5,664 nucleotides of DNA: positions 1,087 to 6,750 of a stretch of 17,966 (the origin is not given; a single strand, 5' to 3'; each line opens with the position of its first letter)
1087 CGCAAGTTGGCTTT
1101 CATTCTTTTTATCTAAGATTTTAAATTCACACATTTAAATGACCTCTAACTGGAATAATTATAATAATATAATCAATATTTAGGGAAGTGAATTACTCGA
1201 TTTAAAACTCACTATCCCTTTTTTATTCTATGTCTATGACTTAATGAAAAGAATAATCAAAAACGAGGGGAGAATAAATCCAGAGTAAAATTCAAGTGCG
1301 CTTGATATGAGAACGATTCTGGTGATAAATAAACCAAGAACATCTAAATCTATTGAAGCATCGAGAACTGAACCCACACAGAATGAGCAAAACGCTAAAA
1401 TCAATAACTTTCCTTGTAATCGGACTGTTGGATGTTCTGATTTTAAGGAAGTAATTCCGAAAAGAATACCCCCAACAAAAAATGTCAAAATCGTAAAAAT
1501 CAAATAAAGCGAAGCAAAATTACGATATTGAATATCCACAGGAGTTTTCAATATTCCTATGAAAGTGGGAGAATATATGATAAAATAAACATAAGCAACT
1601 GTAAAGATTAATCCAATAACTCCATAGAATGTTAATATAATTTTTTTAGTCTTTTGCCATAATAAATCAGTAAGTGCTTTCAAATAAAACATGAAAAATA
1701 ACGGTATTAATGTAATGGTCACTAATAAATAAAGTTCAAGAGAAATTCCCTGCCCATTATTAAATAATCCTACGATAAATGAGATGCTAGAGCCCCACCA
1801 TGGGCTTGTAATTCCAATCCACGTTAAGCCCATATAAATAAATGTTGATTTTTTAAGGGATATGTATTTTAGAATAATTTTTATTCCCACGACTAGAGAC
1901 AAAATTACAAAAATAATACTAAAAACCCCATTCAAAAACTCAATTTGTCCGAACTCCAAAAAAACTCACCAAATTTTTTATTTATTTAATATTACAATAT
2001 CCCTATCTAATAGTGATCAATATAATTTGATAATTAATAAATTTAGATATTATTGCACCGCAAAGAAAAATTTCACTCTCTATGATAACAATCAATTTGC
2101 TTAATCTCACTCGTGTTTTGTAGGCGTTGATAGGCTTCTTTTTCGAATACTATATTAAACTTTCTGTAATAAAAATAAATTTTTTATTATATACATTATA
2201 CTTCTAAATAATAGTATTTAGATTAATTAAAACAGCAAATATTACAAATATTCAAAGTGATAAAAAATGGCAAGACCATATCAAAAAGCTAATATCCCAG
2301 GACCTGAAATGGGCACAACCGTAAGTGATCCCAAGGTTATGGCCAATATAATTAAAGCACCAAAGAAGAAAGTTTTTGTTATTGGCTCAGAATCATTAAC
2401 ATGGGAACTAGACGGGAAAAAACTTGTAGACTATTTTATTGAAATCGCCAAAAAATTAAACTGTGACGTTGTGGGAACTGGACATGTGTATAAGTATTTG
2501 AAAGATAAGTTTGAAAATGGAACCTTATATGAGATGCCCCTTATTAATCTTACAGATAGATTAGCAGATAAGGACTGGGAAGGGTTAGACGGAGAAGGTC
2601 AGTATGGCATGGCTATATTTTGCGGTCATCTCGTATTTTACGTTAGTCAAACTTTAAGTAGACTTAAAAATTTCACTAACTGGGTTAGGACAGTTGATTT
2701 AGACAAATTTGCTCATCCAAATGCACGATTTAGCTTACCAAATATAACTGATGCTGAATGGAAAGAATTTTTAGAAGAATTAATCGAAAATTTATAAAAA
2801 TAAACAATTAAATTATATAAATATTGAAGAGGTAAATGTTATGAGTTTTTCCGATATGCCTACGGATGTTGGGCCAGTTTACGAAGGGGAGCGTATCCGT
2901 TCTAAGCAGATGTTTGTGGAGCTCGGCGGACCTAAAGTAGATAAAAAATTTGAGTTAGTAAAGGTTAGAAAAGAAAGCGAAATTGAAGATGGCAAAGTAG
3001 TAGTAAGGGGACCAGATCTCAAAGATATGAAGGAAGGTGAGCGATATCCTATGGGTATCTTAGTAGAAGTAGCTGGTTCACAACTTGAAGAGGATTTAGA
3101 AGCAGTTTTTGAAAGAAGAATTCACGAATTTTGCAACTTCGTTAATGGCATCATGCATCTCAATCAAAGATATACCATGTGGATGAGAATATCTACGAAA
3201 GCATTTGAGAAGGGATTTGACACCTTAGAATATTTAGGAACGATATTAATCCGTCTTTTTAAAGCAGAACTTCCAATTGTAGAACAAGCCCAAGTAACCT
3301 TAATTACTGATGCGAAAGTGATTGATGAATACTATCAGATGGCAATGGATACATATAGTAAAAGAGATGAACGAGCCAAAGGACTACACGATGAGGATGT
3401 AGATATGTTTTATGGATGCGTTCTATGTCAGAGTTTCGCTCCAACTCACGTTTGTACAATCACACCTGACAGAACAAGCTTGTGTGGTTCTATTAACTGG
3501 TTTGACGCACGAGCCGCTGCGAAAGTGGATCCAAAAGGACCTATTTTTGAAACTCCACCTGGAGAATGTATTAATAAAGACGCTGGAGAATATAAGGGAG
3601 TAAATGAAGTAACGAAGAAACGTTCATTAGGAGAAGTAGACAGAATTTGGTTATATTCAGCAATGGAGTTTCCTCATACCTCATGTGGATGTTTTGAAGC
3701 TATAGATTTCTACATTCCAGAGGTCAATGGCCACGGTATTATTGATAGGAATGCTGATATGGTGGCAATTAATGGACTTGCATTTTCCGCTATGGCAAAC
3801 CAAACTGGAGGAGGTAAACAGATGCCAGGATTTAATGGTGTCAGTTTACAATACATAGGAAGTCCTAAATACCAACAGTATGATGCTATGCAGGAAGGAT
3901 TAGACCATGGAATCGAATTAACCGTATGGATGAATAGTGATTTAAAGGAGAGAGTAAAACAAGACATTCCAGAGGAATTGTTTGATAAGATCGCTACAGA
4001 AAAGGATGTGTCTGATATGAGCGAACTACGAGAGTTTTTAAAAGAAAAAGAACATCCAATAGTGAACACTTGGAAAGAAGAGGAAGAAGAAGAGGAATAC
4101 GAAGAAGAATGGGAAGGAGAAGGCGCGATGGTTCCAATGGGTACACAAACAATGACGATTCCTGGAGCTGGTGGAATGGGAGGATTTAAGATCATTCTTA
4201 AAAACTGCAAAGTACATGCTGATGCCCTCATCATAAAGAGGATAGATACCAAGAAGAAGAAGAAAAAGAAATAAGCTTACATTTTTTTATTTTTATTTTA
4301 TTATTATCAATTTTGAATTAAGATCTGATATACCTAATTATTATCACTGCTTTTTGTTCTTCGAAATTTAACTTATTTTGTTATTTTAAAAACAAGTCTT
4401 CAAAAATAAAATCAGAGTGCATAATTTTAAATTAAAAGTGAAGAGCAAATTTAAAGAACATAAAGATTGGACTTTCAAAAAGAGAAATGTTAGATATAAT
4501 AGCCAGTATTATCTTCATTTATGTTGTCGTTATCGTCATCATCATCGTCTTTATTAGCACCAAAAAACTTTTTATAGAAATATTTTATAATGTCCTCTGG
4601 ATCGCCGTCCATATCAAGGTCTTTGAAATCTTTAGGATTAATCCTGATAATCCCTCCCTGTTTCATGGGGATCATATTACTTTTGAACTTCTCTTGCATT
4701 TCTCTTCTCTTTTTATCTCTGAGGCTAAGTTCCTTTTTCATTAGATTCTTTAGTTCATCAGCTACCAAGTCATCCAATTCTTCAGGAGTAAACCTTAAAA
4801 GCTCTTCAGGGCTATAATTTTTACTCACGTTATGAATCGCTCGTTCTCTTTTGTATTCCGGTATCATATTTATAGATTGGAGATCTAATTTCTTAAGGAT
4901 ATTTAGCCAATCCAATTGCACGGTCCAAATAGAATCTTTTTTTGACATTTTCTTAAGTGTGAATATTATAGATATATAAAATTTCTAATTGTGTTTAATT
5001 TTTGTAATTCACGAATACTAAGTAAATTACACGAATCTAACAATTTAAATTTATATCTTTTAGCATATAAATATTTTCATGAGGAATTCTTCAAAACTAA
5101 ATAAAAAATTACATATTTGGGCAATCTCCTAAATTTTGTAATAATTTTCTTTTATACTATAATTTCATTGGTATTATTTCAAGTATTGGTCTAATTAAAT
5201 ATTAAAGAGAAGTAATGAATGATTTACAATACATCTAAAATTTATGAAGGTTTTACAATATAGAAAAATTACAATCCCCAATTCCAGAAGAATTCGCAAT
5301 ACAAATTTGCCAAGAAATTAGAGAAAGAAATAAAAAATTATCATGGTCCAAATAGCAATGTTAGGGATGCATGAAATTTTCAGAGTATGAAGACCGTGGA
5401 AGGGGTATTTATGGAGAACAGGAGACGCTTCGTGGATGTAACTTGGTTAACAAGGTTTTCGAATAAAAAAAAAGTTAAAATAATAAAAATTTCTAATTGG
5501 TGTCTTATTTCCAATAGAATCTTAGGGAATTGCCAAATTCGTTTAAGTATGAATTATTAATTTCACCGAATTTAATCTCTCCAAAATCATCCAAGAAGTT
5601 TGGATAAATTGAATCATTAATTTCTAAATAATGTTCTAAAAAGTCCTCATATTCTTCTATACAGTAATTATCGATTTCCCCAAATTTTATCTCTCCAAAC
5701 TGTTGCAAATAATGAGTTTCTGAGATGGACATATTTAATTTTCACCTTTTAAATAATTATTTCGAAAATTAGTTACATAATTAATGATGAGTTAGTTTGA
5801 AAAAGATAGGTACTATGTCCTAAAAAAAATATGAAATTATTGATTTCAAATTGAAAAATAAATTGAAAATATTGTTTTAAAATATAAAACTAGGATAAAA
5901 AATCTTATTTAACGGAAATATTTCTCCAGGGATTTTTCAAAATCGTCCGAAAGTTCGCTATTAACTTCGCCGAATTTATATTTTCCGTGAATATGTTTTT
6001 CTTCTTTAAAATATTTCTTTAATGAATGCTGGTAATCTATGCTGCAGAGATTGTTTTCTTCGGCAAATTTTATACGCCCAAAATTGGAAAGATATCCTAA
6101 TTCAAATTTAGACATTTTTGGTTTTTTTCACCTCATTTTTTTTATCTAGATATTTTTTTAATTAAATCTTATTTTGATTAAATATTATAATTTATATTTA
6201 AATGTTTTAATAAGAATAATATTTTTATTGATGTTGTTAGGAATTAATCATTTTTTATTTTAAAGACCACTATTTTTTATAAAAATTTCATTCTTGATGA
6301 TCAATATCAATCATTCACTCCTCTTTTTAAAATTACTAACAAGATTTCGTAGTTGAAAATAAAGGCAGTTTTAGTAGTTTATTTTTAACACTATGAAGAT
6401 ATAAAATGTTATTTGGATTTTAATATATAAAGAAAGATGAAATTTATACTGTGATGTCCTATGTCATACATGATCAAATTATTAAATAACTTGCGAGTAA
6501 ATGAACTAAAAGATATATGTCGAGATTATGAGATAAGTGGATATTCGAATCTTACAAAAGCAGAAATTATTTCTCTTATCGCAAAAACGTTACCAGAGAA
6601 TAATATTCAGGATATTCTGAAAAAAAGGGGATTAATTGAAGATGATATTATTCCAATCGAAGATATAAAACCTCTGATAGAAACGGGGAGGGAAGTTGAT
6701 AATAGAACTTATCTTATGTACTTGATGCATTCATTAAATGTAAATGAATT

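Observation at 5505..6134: Tandem pair of microproteins built from four copies of one unrecognised ~30-aa motif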

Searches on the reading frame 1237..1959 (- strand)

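Call 9: search_protein_families(library=pfam, proteins=[window:1237-1959:-], max_evalue=1)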
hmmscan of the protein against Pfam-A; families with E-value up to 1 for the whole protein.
window:1237-1959:- (241 aa): 1 family
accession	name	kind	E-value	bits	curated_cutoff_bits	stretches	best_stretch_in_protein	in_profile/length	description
PF23369.1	Vp25_capsid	-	0.022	14.6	27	1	164-208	91-133/217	Capsid protein Vp25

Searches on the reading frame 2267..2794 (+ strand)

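Call 9: search_protein_families(library=pfam, proteins=[window:2267-2794:+], max_evalue=1)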
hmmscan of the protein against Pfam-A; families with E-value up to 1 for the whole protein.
window:2267-2794:+ (176 aa): 1 family
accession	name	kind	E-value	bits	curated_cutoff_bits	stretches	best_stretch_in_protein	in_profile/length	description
PF02552.22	CO_dh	-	2.3e-24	86.5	21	1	3-172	6-167/168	CO dehydrogenase beta subunit/acetyl-CoA synthase epsilon subunit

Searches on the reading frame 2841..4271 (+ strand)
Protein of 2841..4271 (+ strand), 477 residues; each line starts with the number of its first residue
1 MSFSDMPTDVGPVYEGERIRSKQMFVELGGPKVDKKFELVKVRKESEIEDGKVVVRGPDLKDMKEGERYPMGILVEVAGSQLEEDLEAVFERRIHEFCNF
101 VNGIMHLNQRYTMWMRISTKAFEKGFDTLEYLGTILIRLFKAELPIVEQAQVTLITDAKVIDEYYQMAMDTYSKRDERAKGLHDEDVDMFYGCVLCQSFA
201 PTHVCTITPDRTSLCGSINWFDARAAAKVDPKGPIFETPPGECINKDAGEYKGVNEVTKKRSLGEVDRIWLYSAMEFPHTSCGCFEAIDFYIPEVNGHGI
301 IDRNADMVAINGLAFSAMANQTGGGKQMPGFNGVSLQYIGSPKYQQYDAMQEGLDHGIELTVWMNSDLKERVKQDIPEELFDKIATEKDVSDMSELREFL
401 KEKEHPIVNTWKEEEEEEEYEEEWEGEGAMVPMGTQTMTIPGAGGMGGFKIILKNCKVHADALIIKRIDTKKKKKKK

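Call 9: search_protein_families(library=pfam, proteins=[window:2841-4271:+], max_evalue=1)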
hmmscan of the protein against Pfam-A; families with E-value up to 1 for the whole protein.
window:2841-4271:+ (477 aa): 2 families
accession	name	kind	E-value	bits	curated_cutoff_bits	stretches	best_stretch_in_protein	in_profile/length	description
PF19436.4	ACS_CODH_B_C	-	5.7e-73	245.9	25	1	172-409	1-240/245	ACS/CODH beta subunit C-terminal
PF03598.20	CdhC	-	6.9e-63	211.6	24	1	6-159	1-153/155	CO dehydrogenase/acetyl-CoA synthase complex beta subunit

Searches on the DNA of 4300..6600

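Call 54: search_rna_families(source=window, start=4300, end=6600, threshold=evalue, max_evalue=1)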
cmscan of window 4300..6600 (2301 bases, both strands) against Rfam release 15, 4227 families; matches with E-value up to 1: 1.
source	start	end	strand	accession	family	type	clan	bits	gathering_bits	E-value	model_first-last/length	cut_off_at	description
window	4309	4368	-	RF03141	S4-Flavobacteria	Cis-reg; leader;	CL00119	21.6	35.2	0.93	1-33/33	no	S4-Flavobacteria ribosomal protein leader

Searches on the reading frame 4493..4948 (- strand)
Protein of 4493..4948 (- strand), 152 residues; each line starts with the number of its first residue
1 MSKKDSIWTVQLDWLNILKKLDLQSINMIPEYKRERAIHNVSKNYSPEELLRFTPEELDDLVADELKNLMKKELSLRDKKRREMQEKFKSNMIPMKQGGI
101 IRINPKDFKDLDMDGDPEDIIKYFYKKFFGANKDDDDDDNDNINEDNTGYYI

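Call 9: search_protein_families(library=pfam, proteins=[window:4493-4948:-], max_evalue=1)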
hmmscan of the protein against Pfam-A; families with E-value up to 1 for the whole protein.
window:4493-4948:- (152 aa): 2 families
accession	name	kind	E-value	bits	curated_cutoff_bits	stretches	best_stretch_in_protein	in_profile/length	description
PF25718.1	Mycobacteriophage_73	-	0.016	16.1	27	1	6-70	4-69/85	Mycobacteriophage L5 gene 73 protein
PF01593.30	Amino_oxidase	-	0.024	14.3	19.8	1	15-88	55-119/443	Flavin containing amine oxidoreductase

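Call 25: search_protein_families(library=ncbifam, proteins=[window:4493-4948:-], max_evalue=1)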
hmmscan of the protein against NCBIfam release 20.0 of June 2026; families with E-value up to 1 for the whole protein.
window:4493-4948:- (152 aa): 0 families

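Call 26: search_protein_families(library=phrogs, proteins=[window:4493-4948:-], max_evalue=1)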
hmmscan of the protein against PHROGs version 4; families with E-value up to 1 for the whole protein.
window:4493-4948:- (152 aa): 1 family
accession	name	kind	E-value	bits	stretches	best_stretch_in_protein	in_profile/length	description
phrog_2763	-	unknown function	0.09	13.8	1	40-72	5-37/39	-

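Call 57: search_protein_families(library=padloc, proteins=[window:4493-4948:-], max_evalue=1)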
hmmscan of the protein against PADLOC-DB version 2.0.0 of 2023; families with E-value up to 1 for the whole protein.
window:4493-4948:- (152 aa): 0 families

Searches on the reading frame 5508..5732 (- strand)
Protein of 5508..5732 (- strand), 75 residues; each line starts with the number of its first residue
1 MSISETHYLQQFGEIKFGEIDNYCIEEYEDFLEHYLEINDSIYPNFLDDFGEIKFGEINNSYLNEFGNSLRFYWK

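Call 9: search_protein_families(library=pfam, proteins=[window:5508-5732:-], max_evalue=1)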
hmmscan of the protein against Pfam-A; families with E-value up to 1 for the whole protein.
window:5508-5732:- (75 aa): 4 families
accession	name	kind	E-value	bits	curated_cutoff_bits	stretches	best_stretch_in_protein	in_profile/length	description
PF13102.12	Phage_int_SAM_5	-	0.00011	23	22.3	1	7-35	30-61/98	Phage integrase SAM-like domain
PF14605.12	Nup35_RRM_2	-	0.049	14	27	0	42-54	17-28/53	Nup53/35/40-type RNA recognition motif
PF04669.19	PBDC1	-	0.1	13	28.5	1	37-65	32-60/126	PBDC1 protein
PF14659.12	Phage_int_SAM_3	-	0.11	13.2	22.6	0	35-70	21-57/58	Phage integrase, N-terminal SAM-like domain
